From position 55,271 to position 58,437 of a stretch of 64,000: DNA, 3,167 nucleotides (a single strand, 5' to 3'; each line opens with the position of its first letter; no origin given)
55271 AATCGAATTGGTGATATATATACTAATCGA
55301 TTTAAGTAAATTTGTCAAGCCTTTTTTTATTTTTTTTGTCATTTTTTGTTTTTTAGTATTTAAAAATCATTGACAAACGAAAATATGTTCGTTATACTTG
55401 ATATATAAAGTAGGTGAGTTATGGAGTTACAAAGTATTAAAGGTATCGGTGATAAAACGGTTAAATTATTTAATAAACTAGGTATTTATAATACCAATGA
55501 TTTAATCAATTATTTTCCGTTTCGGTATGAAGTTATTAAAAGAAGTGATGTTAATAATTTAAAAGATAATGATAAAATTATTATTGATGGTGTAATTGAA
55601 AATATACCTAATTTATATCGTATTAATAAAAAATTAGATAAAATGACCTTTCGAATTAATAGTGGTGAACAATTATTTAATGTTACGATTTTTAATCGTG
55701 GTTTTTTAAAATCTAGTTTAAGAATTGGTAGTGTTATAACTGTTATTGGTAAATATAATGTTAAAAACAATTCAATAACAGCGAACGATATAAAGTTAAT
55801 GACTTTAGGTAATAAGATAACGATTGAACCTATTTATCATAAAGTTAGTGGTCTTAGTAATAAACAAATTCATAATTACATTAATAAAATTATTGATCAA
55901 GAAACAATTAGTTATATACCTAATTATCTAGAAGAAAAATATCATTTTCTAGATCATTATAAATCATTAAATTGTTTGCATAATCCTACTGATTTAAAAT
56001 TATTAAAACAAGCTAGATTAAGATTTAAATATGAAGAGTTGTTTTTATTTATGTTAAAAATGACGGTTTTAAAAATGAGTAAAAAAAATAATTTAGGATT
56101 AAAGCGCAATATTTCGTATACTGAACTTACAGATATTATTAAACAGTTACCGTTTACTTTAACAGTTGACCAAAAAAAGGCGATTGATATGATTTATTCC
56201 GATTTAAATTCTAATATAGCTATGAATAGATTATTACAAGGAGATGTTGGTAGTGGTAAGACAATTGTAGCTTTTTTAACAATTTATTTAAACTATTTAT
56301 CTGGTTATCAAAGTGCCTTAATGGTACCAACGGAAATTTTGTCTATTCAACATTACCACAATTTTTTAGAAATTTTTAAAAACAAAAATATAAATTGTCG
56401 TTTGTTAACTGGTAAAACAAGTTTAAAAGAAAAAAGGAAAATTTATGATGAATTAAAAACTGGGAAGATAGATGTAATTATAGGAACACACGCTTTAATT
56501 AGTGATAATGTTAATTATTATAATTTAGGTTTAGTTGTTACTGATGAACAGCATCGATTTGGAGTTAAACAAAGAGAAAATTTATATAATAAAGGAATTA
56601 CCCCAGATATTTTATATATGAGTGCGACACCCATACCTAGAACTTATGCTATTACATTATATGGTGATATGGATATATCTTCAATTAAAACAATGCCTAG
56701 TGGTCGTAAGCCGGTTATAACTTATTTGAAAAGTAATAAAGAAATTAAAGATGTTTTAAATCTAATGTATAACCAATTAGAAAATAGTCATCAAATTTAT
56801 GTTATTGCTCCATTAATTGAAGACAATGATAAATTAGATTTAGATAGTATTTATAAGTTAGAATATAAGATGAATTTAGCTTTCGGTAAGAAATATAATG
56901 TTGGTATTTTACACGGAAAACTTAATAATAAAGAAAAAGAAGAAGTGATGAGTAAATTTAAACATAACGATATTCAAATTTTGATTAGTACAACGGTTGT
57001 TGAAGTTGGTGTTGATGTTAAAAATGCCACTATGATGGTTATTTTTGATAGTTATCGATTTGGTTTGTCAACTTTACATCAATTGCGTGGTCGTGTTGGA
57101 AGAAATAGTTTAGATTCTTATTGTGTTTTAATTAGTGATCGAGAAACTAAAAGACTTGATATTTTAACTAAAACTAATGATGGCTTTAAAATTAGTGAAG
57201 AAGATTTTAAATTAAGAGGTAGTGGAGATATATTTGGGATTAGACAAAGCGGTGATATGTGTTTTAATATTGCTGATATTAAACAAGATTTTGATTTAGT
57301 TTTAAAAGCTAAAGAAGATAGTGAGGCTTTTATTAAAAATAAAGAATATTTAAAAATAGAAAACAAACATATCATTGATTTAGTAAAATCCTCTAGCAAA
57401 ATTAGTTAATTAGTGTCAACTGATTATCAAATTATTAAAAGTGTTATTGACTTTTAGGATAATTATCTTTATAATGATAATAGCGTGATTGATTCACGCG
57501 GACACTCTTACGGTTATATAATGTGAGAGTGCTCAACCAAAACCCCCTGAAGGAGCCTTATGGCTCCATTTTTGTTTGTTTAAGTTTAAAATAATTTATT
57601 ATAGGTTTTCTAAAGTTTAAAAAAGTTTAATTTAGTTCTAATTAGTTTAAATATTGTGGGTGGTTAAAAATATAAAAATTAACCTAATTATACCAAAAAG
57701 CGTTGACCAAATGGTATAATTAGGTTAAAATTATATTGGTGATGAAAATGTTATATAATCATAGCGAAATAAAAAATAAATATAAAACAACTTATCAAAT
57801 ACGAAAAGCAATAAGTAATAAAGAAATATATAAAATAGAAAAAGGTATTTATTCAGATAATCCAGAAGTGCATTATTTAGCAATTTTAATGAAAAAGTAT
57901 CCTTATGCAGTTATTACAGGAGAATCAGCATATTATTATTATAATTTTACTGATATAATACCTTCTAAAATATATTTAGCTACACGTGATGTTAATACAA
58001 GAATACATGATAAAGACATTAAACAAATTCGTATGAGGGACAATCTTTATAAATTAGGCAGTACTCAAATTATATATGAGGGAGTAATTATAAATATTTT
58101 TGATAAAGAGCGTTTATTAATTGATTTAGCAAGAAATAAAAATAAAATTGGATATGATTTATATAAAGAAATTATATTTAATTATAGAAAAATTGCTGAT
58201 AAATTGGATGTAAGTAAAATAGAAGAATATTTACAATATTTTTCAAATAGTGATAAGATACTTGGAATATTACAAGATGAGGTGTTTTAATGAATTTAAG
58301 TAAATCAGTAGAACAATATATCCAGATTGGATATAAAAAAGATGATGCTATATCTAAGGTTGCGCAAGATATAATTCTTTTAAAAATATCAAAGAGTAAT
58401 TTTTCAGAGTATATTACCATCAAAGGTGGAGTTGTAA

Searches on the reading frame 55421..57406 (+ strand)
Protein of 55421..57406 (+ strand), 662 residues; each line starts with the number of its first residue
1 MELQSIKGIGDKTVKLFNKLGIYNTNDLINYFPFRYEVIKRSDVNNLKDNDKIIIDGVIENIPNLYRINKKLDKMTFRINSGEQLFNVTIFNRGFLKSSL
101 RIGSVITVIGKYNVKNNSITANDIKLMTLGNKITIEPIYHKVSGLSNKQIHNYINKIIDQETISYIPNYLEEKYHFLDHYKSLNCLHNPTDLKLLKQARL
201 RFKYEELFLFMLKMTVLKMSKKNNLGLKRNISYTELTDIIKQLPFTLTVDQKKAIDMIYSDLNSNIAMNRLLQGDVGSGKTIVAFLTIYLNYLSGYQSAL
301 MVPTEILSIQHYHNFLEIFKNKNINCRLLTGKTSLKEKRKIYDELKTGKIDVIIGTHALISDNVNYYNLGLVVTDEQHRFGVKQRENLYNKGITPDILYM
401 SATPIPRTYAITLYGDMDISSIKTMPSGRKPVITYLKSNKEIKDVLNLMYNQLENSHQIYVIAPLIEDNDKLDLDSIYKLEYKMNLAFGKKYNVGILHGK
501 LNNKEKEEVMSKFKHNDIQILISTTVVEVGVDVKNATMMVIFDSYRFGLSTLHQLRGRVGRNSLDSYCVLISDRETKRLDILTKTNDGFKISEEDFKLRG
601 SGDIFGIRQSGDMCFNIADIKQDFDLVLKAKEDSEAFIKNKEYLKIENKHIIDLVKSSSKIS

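Call 23: find_encoding_contigs(protein=window:55421-57406:+, flank=8000, max_places=8)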
Protein window:55421-57406:+ (662 aa): 5 contigs read that carry it; 3 places shown.
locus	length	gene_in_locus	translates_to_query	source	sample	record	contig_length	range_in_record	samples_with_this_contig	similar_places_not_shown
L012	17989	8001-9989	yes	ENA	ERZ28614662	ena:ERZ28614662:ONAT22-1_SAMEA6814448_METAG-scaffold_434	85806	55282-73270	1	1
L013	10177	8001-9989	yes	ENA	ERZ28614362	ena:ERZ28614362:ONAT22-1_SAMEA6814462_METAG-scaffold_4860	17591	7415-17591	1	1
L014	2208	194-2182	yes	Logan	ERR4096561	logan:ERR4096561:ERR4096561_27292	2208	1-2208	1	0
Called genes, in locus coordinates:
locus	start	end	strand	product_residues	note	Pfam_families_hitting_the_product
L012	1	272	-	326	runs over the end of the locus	PF02729:OTCace_N, PF00185:OTCace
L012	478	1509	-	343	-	PF01547:SBP_bac_1, PF13416:SBP_bac_8, PF13531:SBP_bac_11, PF13343:SBP_bac_6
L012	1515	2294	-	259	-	PF00528:BPD_transp_1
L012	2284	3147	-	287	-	PF00528:BPD_transp_1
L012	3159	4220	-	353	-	PF00005:ABC_tran, PF13304:AAA_21 (faint), PF08402:TOBE_2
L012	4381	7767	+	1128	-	PF01855:POR_N, PF17147:PFOR_II, PF01558:POR, PF10371:EKR (weak), PF13187:Fer4_9 (faint), PF02775:TPP_enzyme_C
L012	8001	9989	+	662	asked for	PF17191:RecG_wedge, PF00270:DEAD, PF04851:ResIII, PF00271:Helicase_C, PF19833:RecG_dom3_C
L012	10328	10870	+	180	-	-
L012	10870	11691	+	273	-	PF08843:AbiEii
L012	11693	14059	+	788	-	PF13307:Helicase_C_2 (faint), PF22548:AEP-TOTE, PF00176:SNF2-rel_dom (faint), PF04851:ResIII, PF00270:DEAD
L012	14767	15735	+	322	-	PF10343:Q_salvage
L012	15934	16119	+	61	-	PF13561:adh_short_C2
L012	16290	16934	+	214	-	PF12682:Flavodoxin_4, PF12724:Flavodoxin_5 (faint)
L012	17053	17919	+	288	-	PF00248:Aldo_ket_red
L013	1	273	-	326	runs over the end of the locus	PF02729:OTCace_N, PF00185:OTCace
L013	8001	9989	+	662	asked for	PF17191:RecG_wedge, PF00270:DEAD, PF04851:ResIII, PF00271:Helicase_C, PF19833:RecG_dom3_C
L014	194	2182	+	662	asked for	PF17191:RecG_wedge, PF00270:DEAD, PF04851:ResIII, PF00271:Helicase_C, PF19833:RecG_dom3_C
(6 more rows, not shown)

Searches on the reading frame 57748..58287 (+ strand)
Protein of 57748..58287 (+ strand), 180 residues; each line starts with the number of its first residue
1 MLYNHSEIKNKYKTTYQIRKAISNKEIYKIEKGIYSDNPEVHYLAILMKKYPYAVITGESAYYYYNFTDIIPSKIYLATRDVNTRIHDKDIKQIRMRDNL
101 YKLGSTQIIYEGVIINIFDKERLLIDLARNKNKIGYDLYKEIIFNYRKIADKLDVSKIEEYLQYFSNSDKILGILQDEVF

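Call 3: search_protein_families(library=pfam, proteins=[window:57748-58287:+], max_evalue=0.01)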
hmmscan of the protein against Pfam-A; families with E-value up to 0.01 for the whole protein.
window:57748-58287:+ (180 aa): 0 families

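Call 4: search_protein_families(library=ncbifam, proteins=[window:57748-58287:+], max_evalue=0.01)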
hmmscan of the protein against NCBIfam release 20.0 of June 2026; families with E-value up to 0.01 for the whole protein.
window:57748-58287:+ (180 aa): 0 families

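Call 5: search_protein_families(library=padloc, proteins=[window:57748-58287:+], max_evalue=0.01)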
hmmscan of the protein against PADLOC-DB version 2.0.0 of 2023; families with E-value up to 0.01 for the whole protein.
window:57748-58287:+ (180 aa): 15 families
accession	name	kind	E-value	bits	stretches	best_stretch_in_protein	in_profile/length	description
PDLC02238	AbiEi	-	2.5e-61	204.6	1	1-180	1-180/180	AbiEi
PDLC02225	AbiEi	-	3.9e-28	96.5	1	6-172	23-188/198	AbiEi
PDLC02265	AbiEi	-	2.3e-20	71.2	1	5-161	19-180/198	AbiEi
PDLC02275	AbiEi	-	3.9e-19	67.4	1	2-162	12-169/184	AbiEi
PDLC02248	AbiEi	-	6e-17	60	1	7-171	22-190/198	AbiEi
PDLC02283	AbiEi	-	1.7e-16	58.6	1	5-161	22-183/201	AbiEi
PDLC02245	AbiEi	-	5.2e-13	47.1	1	2-168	12-183/194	AbiEi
PDLC02254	AbiEi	-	1.3e-12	45.8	1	18-165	33-184/197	AbiEi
PDLC02239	AbiEi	-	8.1e-10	36.7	1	18-148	27-164/195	AbiEi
PDLC02263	AbiEi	-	1.4e-07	29.6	1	4-152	65-219/244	AbiEi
PDLC02267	AbiEi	-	6.6e-07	27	1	14-167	37-187/252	AbiEi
PDLC02249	AbiEi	-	0.00013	19.8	1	17-129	33-143/184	AbiEi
PDLC02253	AbiEi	-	0.00052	18.1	1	18-77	33-93/112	AbiEi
PDLC02228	AbiEi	-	0.0019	15.5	1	36-81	81-124/216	AbiEi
PDLC02237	AbiEi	-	0.0048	14.5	1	39-99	78-135/285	AbiEi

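Call 52: search_solved_structures(query=window:57748-58287:+, max_evalue=0.1)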
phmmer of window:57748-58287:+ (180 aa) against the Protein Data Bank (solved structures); distinct sequences matched with E-value up to 0.1: 2.
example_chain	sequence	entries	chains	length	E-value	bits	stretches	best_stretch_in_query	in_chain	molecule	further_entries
6y8q_A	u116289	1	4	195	2.6e-06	30.5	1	24-172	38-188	Abortive phage infection protein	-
9hlo_A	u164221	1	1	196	2.6e-06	30.5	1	24-172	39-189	Abortive infection protein AbiGI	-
